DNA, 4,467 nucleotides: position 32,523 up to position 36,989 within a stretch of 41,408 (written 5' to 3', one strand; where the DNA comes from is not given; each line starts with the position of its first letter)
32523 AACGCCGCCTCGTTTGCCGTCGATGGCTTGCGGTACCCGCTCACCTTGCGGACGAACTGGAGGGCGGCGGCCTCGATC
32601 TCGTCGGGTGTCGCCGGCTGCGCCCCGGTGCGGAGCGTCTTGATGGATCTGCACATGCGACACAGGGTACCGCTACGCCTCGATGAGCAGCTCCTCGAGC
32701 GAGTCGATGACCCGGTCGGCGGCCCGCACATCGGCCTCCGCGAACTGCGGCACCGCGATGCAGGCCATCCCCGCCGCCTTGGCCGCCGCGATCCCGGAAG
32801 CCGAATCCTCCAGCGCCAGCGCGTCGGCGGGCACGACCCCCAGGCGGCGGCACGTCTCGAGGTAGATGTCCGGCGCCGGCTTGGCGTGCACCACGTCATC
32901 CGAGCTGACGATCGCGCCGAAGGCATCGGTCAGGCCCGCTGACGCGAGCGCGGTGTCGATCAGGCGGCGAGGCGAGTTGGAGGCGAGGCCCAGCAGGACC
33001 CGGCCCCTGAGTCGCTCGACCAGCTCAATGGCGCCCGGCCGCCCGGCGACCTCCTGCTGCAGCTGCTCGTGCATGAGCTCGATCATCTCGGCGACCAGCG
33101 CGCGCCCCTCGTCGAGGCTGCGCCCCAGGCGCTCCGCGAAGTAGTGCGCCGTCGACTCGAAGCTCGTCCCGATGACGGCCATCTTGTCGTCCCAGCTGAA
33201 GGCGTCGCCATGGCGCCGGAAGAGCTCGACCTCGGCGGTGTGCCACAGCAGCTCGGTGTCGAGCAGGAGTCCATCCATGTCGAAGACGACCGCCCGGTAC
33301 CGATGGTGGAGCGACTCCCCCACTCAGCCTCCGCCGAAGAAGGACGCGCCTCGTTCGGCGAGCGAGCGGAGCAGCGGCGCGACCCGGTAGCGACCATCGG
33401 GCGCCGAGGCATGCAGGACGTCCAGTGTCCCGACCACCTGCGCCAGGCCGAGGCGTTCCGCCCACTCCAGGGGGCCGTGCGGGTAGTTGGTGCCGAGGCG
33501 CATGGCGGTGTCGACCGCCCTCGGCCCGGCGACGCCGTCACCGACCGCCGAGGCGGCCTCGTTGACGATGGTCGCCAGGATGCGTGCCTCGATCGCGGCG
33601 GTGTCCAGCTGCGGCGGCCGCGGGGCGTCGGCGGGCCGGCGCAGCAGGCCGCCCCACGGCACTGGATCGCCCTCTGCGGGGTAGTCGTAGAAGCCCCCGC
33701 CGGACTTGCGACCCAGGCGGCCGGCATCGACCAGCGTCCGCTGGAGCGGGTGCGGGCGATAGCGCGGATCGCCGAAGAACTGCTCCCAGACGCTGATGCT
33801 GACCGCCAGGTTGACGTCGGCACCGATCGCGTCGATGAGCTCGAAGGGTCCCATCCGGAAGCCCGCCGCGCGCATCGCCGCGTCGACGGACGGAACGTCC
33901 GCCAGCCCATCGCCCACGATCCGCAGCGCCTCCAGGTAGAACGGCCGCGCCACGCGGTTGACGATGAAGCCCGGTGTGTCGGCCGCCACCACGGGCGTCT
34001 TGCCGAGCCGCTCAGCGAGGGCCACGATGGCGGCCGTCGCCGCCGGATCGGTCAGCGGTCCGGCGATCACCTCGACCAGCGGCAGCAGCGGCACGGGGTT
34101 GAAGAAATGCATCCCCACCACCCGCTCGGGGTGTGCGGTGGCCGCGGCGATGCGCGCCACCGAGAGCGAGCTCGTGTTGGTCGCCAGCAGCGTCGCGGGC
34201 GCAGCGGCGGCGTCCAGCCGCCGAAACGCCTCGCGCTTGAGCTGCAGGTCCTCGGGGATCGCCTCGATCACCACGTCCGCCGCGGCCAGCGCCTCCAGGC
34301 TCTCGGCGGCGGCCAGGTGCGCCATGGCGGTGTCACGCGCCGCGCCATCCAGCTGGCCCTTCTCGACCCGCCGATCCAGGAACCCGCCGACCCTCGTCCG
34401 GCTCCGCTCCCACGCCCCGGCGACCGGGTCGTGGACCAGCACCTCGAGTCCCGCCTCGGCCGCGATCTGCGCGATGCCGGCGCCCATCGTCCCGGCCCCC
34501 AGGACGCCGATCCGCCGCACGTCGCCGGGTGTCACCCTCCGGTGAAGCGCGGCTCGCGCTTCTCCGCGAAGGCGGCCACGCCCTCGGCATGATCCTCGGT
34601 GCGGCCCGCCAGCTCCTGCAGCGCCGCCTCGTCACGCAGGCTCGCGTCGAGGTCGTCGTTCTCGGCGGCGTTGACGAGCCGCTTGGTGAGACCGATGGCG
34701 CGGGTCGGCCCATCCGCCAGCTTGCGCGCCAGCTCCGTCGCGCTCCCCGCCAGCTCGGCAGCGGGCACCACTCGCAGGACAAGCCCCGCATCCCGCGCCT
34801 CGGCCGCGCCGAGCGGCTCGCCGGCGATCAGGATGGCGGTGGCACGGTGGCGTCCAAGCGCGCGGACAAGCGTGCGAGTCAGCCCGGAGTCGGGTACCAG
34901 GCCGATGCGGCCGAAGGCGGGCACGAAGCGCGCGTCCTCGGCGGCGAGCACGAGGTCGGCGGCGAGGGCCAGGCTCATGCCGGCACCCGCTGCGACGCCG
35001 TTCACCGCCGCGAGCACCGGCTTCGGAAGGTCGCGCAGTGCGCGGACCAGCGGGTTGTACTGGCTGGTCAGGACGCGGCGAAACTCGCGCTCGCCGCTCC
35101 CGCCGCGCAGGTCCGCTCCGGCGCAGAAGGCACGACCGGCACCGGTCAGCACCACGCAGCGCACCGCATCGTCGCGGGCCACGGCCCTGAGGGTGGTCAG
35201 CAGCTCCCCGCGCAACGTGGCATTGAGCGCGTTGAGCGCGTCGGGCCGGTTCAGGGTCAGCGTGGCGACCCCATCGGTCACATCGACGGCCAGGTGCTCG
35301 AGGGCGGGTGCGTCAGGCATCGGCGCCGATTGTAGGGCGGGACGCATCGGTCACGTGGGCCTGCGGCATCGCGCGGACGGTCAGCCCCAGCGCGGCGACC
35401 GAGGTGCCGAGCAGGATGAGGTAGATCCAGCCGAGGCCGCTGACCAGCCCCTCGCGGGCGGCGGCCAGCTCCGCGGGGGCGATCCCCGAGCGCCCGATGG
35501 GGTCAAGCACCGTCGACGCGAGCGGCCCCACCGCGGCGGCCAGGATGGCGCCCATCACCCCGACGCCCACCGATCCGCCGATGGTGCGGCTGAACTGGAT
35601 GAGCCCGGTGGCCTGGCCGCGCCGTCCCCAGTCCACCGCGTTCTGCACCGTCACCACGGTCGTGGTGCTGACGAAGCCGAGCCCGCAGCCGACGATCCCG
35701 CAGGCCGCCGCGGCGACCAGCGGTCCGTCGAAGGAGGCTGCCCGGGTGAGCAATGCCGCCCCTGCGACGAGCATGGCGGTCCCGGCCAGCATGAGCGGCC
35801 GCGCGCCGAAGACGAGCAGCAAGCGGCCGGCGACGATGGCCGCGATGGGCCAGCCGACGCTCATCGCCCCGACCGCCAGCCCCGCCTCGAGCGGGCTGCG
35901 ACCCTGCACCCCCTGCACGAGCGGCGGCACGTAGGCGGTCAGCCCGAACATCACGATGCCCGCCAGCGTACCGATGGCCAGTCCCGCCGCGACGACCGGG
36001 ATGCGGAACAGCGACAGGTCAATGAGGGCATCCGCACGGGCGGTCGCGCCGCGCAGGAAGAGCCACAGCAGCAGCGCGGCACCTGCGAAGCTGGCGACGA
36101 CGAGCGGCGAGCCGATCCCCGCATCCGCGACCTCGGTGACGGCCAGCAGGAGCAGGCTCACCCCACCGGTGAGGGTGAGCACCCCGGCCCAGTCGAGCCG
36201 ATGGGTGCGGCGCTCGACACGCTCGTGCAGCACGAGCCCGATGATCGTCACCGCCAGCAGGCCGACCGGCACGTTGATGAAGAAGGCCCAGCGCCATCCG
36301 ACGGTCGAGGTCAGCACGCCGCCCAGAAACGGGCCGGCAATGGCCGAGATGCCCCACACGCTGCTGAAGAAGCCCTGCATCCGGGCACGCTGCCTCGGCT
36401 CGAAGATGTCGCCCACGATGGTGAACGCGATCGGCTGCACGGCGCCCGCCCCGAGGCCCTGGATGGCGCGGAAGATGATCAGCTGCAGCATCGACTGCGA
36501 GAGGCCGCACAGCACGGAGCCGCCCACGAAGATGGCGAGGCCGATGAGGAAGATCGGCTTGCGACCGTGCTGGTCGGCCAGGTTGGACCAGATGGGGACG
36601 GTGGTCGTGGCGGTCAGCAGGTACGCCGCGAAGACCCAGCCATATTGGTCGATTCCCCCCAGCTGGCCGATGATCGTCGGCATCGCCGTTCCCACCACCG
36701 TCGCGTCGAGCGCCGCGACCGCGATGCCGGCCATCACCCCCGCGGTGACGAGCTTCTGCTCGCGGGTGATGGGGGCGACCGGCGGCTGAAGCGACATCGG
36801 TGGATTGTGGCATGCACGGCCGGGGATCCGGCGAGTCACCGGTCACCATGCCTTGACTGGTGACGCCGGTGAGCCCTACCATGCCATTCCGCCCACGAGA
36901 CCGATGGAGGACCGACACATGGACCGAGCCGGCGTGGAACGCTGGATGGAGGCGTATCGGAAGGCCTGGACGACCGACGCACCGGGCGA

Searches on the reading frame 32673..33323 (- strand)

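Call 66: search_protein_families(library=pfam, proteins=[window:32673-33323:-], max_evalue=0.0001)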
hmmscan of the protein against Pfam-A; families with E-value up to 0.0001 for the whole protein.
window:32673-33323:- (216 aa): 3 families
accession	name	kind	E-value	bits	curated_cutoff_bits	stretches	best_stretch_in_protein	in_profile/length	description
PF13419.12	HAD_2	-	4.1e-29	102.4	23.8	1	12-191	1-178/178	Haloacid dehalogenase-like hydrolase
PF00702.32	Hydrolase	-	4e-27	96.3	26.4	1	9-185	1-191/191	haloacid dehalogenase-like hydrolase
PF13242.12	Hydrolase_like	-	4.9e-05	23.6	22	0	147-212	3-75/75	HAD-hyrolase-like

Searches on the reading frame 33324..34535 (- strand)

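Call 67: search_protein_families(library=pfam, proteins=[window:33324-34535:-], max_evalue=0.0001)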
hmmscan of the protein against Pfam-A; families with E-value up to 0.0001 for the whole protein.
window:33324-34535:- (403 aa): 2 families
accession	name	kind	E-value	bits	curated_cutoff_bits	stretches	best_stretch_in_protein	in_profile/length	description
PF02737.24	3HCDH_N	-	8.1e-60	202.3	22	1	9-186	2-179/180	3-hydroxyacyl-CoA dehydrogenase, NAD binding domain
PF00725.27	3HCDH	-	5.7e-50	168.2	22.1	2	189-285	1-97/97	3-hydroxyacyl-CoA dehydrogenase, C-terminal domain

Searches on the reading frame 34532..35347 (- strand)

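Call 67: search_protein_families(library=pfam, proteins=[window:34532-35347:-], max_evalue=0.0001)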
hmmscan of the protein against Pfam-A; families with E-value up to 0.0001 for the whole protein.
window:34532-35347:- (271 aa): 2 families
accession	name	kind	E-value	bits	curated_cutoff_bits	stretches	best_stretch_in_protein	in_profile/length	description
PF00378.25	ECH_1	-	1.5e-65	221.5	27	1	24-270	3-250/251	Enoyl-CoA hydratase/isomerase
PF16113.10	ECH_2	-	8.6e-34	118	27.2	1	28-208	2-186/335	Enoyl-CoA hydratase/isomerase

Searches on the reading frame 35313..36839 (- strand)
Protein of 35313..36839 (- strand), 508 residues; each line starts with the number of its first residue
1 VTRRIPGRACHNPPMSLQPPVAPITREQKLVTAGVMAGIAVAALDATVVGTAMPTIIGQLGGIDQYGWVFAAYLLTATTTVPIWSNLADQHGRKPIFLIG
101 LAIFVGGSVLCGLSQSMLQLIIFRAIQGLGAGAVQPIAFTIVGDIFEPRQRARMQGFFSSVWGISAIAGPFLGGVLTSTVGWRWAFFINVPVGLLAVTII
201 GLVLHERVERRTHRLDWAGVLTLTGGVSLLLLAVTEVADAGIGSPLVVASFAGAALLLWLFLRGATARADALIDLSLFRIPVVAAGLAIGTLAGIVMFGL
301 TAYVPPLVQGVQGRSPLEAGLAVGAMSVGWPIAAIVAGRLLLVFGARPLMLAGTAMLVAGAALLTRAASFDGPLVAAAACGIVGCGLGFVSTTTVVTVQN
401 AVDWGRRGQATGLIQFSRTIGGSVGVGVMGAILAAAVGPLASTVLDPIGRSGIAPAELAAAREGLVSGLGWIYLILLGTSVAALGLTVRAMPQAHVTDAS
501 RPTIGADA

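Call 67: search_protein_families(library=pfam, proteins=[window:35313-36839:-], max_evalue=0.0001)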
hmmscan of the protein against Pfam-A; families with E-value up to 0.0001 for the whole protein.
window:35313-36839:- (508 aa): 3 families
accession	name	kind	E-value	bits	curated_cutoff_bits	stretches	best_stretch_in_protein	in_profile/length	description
PF07690.21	MFS_1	-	6.1e-55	187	33.4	1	36-425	2-346/347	Major Facilitator Superfamily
PF00083.30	Sugar_tr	-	3.7e-17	62.8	22.3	2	65-198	47-186/452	Sugar (and other) transporter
PF06609.19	TRI12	-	4.3e-07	29.2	23.2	1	49-235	63-259/599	Fungal trichothecene efflux pump (TRI12)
